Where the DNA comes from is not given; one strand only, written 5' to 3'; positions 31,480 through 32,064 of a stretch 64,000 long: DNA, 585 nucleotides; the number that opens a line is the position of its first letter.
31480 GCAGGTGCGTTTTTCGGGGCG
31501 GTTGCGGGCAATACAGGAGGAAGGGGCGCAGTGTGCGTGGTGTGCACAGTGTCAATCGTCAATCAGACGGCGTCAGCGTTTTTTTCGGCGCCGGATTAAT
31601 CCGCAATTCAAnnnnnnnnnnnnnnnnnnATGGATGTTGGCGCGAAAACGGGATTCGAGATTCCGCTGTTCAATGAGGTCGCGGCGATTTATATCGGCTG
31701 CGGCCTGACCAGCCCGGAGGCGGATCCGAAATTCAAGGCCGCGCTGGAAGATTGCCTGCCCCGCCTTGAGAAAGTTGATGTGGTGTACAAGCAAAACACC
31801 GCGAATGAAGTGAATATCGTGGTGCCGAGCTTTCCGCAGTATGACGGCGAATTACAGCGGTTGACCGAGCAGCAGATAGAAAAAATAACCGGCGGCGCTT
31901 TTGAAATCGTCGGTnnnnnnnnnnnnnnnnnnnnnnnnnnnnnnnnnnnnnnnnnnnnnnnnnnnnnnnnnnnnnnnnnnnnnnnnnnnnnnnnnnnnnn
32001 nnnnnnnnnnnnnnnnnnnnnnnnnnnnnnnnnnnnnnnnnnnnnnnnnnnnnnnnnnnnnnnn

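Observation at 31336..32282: An NHLP-family gene is inserted inside the ruvA-ruvB operon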

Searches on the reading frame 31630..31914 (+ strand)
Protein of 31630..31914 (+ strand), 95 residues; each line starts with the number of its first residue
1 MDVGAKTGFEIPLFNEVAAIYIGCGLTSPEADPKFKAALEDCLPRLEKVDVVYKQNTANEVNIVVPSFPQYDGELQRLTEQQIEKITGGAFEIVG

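Call 16: find_homologous_proteins(query=A2, max_evalue=0.01)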
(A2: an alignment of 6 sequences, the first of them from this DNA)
Query A2 (6 sequences) (95 aa, profile of the alignment): 40 proteins with E <= 0.01 among 2131 candidates.
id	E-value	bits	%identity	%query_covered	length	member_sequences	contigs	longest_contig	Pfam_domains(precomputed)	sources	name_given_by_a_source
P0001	1.9e-41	158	100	100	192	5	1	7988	-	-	-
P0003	6.1e-40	153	83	88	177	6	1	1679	-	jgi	-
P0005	9.1e-40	153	85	88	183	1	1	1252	-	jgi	-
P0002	7.9e-39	149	86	84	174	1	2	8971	-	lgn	-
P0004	1.5e-38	149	84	84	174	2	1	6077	-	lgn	-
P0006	1.8e-34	135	53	61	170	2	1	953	-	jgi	-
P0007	1.2e-33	133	46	94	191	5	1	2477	-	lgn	-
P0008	1.3e-32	130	55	79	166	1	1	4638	-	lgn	-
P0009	7.5e-32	127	44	94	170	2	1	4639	-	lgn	-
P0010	1.1e-31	127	51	79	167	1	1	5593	-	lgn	-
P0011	1.3e-31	126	51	79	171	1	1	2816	-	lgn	-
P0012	1.8e-31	126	49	79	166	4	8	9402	-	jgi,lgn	-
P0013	9.5e-30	120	51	79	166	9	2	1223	-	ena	-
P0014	2.2e-29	119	50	88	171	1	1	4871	-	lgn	-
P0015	5.7e-29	118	41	94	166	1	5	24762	-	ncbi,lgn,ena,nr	ncbi:MAG: hypothetical protein OXU34_04225 [Gammaproteobacteria bacterium]|nr:hypothetical protein [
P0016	5.9e-29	118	49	91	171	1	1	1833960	-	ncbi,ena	-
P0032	7.2e-23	98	49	83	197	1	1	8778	-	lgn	-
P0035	4.4e-22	96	47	89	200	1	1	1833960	-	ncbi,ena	-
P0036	1.1e-21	95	52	87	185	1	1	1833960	-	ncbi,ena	-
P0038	1.3e-21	94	45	88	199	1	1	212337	-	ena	-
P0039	2.3e-9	55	32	87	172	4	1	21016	-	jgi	-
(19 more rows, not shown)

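Call 18: find_encoding_contigs(protein=P0016, flank=10000, max_places=3)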
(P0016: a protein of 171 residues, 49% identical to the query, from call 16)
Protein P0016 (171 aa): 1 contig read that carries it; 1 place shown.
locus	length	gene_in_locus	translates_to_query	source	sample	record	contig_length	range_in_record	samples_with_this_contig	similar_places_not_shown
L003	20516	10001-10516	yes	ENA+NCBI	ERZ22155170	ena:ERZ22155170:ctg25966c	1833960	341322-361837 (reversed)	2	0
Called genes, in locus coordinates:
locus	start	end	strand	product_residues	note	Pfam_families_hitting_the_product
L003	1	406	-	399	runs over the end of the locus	PF25973:BSH_CzcB (weak), PF25967:RND-MFP_C, PF25975:CzcB_C, PF25989:YknX_C (faint)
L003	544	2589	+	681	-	PF04453:LptD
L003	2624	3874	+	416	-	PF13623:SurA_N_2 (weak), PF13624:SurA_N_3, PF09312:SurA_N, PF13145:Rotamase_2 (weak), PF00639:Rotamase (weak), PF13616:Rotamase_3, PF13145:Rotamase_2 (weak), PF00639:Rotamase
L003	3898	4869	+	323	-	PF04166:PdxA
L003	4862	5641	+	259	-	PF00398:RrnaAD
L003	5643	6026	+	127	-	PF04379:DUF525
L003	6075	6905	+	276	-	PF00149:Metallophos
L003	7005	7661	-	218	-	PF00186:DHFR_1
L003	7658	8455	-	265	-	PF00303:Thymidylat_synt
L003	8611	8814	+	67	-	-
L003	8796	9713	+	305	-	-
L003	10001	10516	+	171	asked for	-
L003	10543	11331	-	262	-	PF01790:LGT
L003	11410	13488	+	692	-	PF03190:Thioredox_DsbH, PF13899:Thioredoxin_7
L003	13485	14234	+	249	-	PF01553:Acyltransferase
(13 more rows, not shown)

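Call 19: find_encoding_contigs(protein=P0036, flank=8000, max_places=3)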
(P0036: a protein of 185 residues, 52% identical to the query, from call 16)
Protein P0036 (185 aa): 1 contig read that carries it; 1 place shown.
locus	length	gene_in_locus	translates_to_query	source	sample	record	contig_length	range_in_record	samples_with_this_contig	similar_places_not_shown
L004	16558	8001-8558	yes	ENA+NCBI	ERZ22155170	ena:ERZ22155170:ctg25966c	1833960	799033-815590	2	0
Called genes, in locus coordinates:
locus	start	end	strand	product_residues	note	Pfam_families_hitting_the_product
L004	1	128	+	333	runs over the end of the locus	PF00685:Sulfotransfer_1, PF13469:Sulfotransfer_3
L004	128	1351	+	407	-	PF02417:Chromate_transp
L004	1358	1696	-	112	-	PF01740:STAS, PF13466:STAS_2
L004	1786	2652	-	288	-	PF27523:PSD, PF02666:PS_Dcarbxylase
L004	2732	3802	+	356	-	PF01264:Chorismate_synt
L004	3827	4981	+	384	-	PF01306:LacY_symp (faint), PF03825:Nuc_H_symport, PF07690:MFS_1, PF12832:MFS_1_like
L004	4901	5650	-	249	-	PF03588:Leu_Phe_trans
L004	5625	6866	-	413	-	PF04339:FemAB_like, PF13480:Acetyltransf_6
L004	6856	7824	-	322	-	PF01134:GIDA (faint), PF07992:Pyr_redox_2, PF13738:Pyr_redox_3, PF00070:Pyr_redox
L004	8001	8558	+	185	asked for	-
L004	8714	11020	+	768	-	PF13491:FtsK_4TM, PF17854:FtsK_alpha, PF01580:FtsK_SpoIIIE, PF09397:FtsK_gamma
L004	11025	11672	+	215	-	PF03548:LolA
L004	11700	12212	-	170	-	PF01668:SmpB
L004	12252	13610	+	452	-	PF00209:SNF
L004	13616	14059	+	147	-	PF10604:Polyketide_cyc2, PF03364:Polyketide_cyc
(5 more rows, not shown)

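Call 20: find_encoding_contigs(protein=P0035, flank=8000, max_places=3)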
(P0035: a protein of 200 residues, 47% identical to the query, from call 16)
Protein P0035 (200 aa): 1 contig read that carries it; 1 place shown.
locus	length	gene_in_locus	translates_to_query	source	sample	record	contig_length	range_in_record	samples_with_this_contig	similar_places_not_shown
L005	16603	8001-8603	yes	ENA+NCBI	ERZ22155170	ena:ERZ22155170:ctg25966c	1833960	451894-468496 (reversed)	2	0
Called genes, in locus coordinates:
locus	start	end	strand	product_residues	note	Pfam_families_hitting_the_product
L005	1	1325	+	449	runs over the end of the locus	PF00289:Biotin_carb_N, PF02222:ATP-grasp (weak), PF02786:CPSase_L_D2, PF07478:Dala_Dala_lig_C, PF02785:Biotin_carb_C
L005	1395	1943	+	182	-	PF11906:DUF3426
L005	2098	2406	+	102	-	PF02954:HTH_8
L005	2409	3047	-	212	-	PF01323:DSBA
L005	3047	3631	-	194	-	PF00034:Cytochrom_C (weak), PF13442:Cytochrome_CBB3 (weak), PF00034:Cytochrom_C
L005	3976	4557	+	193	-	-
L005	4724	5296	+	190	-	PF12019:GspH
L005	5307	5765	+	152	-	-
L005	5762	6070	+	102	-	PF08755:YccV-like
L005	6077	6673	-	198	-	PF07021:MetW, PF13489:Methyltransf_23, PF13847:Methyltransf_31, PF08241:Methyltransf_11, PF08242:Methyltransf_12, PF13649:Methyltransf_25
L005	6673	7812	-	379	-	PF00561:Abhydrolase_1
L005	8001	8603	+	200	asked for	-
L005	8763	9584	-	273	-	PF01209:Ubie_methyltran (weak), PF13489:Methyltransf_23, PF08241:Methyltransf_11, PF08242:Methyltransf_12, PF13649:Methyltransf_25, PF13847:Methyltransf_31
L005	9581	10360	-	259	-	PF12146:Hydrolase_4 (weak), PF00561:Abhydrolase_1, PF00975:Thioesterase (weak), PF12697:Abhydrolase_6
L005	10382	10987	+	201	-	PF02660:G3P_acyltransf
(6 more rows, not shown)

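Call 44: search_solved_structures(query=A2, max_evalue=10, show_alignments=3)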
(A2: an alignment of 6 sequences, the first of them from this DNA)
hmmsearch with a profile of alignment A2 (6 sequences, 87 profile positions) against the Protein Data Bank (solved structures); distinct sequences matched with E-value up to 10: 5.
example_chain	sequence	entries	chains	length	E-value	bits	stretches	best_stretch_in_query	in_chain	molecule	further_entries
8tb1_A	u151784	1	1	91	0.021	18.2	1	18-81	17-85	NHLP leader peptide family natural product, tumor homing peptide 1 (TH1) substrate chimera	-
8t8k_A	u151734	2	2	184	0.2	15.1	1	15-72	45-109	DUF507 family protein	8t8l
9qrf_A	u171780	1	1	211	0.26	14.7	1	6-51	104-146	ancestor of diDNase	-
6gpz_B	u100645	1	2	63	0.76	13.3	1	26-76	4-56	Cell cycle protein GpsB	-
6l0o_A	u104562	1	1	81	1.1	12.8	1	15-65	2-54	DNA helicase MCM8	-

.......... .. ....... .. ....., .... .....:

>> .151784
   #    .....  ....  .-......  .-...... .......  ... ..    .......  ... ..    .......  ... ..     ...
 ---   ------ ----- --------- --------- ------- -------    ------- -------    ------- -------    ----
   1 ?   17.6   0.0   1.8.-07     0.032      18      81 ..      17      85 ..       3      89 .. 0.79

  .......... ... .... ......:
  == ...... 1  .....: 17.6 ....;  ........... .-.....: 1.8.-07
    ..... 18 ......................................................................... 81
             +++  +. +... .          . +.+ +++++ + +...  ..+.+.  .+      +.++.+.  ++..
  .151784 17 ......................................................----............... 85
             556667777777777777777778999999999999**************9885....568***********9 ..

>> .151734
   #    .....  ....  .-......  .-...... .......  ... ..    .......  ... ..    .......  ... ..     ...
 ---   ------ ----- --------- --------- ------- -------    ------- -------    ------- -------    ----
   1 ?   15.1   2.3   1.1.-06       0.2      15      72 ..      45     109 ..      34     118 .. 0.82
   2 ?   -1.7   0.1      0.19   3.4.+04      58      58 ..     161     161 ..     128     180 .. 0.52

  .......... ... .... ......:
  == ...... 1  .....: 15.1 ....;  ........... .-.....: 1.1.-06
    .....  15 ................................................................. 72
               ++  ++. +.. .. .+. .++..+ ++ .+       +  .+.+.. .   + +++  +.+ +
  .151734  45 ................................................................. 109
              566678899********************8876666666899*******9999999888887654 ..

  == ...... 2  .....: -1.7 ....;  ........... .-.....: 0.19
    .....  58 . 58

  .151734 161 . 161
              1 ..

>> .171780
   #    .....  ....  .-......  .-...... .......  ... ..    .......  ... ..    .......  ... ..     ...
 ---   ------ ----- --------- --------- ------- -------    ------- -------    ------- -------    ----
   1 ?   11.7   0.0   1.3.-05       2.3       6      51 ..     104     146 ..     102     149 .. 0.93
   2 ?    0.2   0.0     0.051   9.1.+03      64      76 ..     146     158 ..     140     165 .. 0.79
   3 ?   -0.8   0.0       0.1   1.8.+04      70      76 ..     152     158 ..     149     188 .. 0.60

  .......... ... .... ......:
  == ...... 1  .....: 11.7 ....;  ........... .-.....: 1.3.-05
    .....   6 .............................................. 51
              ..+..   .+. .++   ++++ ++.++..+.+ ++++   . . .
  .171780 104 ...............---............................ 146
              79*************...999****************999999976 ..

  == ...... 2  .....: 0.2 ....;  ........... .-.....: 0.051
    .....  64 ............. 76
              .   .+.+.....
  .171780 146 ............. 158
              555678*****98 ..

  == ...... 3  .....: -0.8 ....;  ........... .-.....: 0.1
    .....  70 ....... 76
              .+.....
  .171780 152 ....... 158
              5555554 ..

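Call 46: find_encoding_contigs(protein=P0038, flank=10000, max_places=2)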
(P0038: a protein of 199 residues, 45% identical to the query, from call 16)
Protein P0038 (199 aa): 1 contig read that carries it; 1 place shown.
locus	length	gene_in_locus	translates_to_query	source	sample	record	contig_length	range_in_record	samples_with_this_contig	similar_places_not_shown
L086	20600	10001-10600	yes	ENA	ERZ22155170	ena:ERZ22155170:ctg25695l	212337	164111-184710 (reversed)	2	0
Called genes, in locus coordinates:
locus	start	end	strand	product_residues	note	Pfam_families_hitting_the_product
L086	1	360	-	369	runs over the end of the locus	PF02086:MethyltransfD12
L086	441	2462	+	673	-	PF07732:Cu-oxidase_3, PF00394:Cu-oxidase, PF07731:Cu-oxidase_2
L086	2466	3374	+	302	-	PF13391:HNH_2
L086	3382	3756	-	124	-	-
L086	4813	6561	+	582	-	PF13565:HTH_32 (weak), PF00665:rve, PF13683:rve_3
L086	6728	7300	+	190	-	PF12019:GspH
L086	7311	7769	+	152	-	-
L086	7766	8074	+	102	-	PF08755:YccV-like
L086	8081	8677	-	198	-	PF07021:MetW, PF13489:Methyltransf_23, PF13847:Methyltransf_31, PF08241:Methyltransf_11, PF08242:Methyltransf_12, PF13649:Methyltransf_25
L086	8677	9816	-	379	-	PF00561:Abhydrolase_1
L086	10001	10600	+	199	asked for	-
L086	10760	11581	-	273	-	PF01209:Ubie_methyltran (weak), PF13489:Methyltransf_23, PF08241:Methyltransf_11, PF08242:Methyltransf_12, PF13649:Methyltransf_25, PF13847:Methyltransf_31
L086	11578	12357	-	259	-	PF12146:Hydrolase_4 (weak), PF00561:Abhydrolase_1, PF00975:Thioesterase (weak), PF12697:Abhydrolase_6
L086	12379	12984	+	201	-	PF02660:G3P_acyltransf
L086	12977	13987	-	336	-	PF00814:TsaD, PF22521:HypF_C_2 (weak)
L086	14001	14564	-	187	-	PF02325:CCB3_YggT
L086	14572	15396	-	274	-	PF03807:F420_oxidored, PF14748:P5CR_dimer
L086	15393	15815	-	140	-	PF02600:DsbB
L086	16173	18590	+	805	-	PF21084:WHD_DUF4423_like (weak), PF02624:YcaO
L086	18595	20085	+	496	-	PF04055:Radical_SAM (faint)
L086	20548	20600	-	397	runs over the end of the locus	PF00268:Ribonuc_red_sm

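Call 47: find_encoding_contigs(protein=P0039, flank=10000, max_places=2)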
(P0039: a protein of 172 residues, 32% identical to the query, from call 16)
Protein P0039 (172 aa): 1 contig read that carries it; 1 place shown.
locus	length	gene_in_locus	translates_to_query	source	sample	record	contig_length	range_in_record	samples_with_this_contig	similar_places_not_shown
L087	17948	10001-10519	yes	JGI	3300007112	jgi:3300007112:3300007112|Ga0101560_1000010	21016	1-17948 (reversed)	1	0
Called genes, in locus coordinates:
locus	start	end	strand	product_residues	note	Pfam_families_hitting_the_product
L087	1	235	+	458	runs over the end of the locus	PF05697:Trigger_N, PF05698:Trigger_C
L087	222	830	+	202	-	PF00574:CLP_protease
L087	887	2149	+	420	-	PF06689:zf-C4_ClpX, PF01078:Mg_chelatase (faint), PF13401:AAA_22 (faint), PF00004:AAA, PF07724:AAA_2, PF07728:AAA_5 (weak), PF10431:ClpB_D2-small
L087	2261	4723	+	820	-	PF02190:LON_substr_bdg, PF13191:AAA_16 (faint), PF00004:AAA, PF07728:AAA_5 (weak), PF22667:Lon_lid, PF05362:Lon_C, PF13541:ChlI (weak)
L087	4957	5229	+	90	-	PF00216:Bac_DNA_binding, PF18291:HU-HIG (weak)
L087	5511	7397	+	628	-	PF13623:SurA_N_2, PF13624:SurA_N_3, PF13145:Rotamase_2, PF13616:Rotamase_3, PF00639:Rotamase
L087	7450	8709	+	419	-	PF00375:SDF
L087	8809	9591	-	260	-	PF00106:adh_short, PF13561:adh_short_C2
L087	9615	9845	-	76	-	-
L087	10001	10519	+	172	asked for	-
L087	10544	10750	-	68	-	-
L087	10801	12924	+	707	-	PF00496:SBP_bac_5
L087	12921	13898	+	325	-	PF19300:BPD_transp_1_N (weak), PF00528:BPD_transp_1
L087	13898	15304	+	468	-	PF00528:BPD_transp_1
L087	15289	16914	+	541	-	PF13191:AAA_16 (faint), PF00005:ABC_tran, PF01078:Mg_chelatase (faint), PF02463:SMC_N (faint), PF13401:AAA_22 (faint), PF13555:AAA_29 (faint), PF13304:AAA_21 (faint), PF00005:ABC_tran, +1 more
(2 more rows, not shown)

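Call 48: find_encoding_contigs(protein=P0015, flank=10000, max_places=2)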
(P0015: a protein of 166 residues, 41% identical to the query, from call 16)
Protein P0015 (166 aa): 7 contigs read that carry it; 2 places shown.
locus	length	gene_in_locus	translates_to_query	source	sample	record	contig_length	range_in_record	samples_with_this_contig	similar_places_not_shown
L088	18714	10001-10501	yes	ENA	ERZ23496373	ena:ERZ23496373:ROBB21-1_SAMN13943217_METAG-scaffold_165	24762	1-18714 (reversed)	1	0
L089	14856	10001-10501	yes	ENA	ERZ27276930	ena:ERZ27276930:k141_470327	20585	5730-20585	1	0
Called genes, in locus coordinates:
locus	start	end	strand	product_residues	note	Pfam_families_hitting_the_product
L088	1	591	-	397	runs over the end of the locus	PF25917:BSH_RND (weak), PF25973:BSH_CzcB (weak), PF25967:RND-MFP_C, PF25975:CzcB_C, PF25989:YknX_C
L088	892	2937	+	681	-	PF04453:LptD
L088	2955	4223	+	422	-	PF13623:SurA_N_2, PF13624:SurA_N_3, PF09312:SurA_N, PF13145:Rotamase_2 (weak), PF13616:Rotamase_3, PF00639:Rotamase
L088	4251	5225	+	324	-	PF04166:PdxA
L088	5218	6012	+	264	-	PF00398:RrnaAD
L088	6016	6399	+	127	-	PF04379:DUF525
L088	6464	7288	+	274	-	PF00149:Metallophos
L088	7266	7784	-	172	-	PF00186:DHFR_1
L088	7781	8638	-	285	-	PF00303:Thymidylat_synt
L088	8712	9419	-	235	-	-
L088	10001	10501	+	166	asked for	-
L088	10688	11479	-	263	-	PF01790:LGT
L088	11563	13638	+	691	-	PF03190:Thioredox_DsbH, PF13899:Thioredoxin_7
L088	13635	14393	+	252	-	PF01553:Acyltransferase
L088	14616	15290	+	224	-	-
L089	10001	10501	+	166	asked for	-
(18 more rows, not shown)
